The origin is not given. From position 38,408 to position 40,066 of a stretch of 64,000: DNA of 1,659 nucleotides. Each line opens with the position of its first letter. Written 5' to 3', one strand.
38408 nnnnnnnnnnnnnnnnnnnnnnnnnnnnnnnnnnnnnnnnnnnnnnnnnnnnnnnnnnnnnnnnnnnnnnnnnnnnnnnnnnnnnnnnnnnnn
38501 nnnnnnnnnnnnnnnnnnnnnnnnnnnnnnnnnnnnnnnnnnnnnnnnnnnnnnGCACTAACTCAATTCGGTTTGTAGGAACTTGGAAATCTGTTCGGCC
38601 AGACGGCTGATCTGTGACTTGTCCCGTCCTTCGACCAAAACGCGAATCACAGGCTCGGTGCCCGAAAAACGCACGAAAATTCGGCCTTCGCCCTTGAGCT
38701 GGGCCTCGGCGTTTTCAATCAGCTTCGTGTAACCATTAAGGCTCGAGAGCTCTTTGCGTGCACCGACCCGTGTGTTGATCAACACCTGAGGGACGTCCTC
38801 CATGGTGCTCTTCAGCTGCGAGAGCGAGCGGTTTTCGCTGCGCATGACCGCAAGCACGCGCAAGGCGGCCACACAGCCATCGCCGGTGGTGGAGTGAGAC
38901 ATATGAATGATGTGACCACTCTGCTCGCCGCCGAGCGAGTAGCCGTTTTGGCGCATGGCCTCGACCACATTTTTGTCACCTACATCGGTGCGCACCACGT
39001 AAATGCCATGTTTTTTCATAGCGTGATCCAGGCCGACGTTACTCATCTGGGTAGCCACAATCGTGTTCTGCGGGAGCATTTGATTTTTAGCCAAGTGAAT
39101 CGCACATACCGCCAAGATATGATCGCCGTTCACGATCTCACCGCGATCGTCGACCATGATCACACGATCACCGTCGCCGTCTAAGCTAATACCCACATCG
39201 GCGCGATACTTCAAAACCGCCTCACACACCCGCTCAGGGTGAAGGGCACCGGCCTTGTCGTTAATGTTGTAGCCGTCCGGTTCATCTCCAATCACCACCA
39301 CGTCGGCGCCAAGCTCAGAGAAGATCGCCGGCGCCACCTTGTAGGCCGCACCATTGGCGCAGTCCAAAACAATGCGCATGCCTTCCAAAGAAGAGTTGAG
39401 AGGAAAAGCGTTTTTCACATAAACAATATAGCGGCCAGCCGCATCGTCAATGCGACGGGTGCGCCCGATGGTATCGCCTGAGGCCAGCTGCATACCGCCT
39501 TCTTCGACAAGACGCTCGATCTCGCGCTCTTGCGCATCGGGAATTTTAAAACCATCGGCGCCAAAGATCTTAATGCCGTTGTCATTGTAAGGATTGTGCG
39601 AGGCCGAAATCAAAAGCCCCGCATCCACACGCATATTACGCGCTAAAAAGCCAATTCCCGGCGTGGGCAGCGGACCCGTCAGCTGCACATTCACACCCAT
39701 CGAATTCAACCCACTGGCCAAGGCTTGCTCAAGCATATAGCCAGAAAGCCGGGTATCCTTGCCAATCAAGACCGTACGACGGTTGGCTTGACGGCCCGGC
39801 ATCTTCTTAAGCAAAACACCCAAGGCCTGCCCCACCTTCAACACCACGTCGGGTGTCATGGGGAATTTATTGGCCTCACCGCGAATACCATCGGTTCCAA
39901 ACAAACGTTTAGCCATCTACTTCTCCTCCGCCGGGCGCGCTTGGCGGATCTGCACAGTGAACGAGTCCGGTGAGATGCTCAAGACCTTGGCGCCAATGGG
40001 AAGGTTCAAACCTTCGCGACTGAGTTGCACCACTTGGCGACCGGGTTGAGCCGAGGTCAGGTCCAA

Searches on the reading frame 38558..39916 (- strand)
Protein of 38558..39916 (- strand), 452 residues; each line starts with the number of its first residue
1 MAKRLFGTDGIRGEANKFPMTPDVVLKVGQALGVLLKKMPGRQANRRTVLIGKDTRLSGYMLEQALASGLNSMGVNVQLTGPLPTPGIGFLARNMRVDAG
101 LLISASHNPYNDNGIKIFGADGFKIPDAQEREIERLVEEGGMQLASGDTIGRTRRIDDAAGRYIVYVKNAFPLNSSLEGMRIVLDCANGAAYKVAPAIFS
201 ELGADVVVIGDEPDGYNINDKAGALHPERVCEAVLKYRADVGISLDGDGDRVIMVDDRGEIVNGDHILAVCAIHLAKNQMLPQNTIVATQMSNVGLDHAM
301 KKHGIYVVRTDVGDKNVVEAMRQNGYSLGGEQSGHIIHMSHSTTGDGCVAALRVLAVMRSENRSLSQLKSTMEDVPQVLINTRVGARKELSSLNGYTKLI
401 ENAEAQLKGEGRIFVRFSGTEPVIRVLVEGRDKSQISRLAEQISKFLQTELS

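Call 53: search_protein_families(library=pfam, proteins=[window:38558-39916:-], max_evalue=0.00001)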
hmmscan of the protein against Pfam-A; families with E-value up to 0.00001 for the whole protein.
window:38558-39916:- (452 aa): 4 families
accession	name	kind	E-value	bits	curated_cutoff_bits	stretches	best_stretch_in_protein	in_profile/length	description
PF02878.22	PGM_PMM_I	-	3.1e-44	150.4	22.5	1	4-139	2-133/138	Phosphoglucomutase/phosphomannomutase, alpha/beta/alpha domain I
PF02880.22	PGM_PMM_III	-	3.4e-36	124.3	20.7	1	263-371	1-111/115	Phosphoglucomutase/phosphomannomutase, alpha/beta/alpha domain III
PF00408.26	PGM_PMM_IV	-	2.9e-17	62.9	23.1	1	379-444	1-66/68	Phosphoglucomutase/phosphomannomutase, C-terminal domain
PF02879.22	PGM_PMM_II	-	3.7e-17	63.2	29.3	1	162-259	2-103/103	Phosphoglucomutase/phosphomannomutase, alpha/beta/alpha domain II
